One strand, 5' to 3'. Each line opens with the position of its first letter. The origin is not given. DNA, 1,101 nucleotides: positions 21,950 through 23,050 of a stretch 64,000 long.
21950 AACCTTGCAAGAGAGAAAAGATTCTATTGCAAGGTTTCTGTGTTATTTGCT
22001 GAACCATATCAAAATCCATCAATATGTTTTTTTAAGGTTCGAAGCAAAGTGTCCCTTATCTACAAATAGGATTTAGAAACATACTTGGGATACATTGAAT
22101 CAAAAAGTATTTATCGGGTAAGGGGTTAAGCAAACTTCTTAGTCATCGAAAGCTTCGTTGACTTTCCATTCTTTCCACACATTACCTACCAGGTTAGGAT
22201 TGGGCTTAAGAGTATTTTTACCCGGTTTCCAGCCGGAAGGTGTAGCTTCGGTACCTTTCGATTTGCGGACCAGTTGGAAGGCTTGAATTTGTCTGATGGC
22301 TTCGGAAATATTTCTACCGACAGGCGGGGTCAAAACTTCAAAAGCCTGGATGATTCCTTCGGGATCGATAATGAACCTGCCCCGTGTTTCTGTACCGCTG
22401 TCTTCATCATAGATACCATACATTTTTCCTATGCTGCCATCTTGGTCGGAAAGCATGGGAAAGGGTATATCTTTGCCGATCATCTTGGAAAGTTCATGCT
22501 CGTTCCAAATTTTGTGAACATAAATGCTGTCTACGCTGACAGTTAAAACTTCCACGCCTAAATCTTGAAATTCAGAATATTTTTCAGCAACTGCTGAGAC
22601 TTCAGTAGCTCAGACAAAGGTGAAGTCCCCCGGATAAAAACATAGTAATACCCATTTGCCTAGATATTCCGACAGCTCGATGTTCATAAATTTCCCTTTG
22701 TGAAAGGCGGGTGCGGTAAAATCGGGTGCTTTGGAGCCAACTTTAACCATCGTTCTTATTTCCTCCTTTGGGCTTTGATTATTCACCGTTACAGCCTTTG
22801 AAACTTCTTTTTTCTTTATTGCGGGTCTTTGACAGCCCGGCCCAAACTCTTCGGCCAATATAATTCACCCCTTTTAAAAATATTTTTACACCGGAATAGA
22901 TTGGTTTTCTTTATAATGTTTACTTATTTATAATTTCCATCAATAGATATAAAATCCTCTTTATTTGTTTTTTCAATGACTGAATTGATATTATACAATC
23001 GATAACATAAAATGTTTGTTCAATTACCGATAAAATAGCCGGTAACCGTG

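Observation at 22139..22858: Selenocysteine peroxiredoxin (PrxU-type) encoded with an in-frame UGA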

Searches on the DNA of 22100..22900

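Call 11: search_rna_families(source=window, start=22100, end=22900, threshold=evalue, max_evalue=10, show_alignments=3)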
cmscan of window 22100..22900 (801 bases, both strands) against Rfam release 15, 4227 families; matches with E-value up to 10: 4.
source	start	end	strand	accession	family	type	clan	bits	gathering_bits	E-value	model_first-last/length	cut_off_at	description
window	22416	22468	+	RF00705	mir-202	Gene; miRNA;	-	20.7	51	0.064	1-76/76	no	mir-202 microRNA precursor family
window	22525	22604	+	RF00147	SNORD34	Gene; snRNA; snoRNA; CD-box;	CL00055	17.6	38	2.4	1-79/79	no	Small nucleolar RNA SNORD34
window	22719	22761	-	RF02419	Spd-sr37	Gene; sRNA;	-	17.4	45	3.4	1-67/67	no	Streptococcus sRNA Spd-sr37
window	22168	22263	-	RF00379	c-di-AMP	Cis-reg; riboswitch;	-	16.2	38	0.41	1-134/134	no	c-di-AMP riboswitch aptamer (ydaO/yuaA leader)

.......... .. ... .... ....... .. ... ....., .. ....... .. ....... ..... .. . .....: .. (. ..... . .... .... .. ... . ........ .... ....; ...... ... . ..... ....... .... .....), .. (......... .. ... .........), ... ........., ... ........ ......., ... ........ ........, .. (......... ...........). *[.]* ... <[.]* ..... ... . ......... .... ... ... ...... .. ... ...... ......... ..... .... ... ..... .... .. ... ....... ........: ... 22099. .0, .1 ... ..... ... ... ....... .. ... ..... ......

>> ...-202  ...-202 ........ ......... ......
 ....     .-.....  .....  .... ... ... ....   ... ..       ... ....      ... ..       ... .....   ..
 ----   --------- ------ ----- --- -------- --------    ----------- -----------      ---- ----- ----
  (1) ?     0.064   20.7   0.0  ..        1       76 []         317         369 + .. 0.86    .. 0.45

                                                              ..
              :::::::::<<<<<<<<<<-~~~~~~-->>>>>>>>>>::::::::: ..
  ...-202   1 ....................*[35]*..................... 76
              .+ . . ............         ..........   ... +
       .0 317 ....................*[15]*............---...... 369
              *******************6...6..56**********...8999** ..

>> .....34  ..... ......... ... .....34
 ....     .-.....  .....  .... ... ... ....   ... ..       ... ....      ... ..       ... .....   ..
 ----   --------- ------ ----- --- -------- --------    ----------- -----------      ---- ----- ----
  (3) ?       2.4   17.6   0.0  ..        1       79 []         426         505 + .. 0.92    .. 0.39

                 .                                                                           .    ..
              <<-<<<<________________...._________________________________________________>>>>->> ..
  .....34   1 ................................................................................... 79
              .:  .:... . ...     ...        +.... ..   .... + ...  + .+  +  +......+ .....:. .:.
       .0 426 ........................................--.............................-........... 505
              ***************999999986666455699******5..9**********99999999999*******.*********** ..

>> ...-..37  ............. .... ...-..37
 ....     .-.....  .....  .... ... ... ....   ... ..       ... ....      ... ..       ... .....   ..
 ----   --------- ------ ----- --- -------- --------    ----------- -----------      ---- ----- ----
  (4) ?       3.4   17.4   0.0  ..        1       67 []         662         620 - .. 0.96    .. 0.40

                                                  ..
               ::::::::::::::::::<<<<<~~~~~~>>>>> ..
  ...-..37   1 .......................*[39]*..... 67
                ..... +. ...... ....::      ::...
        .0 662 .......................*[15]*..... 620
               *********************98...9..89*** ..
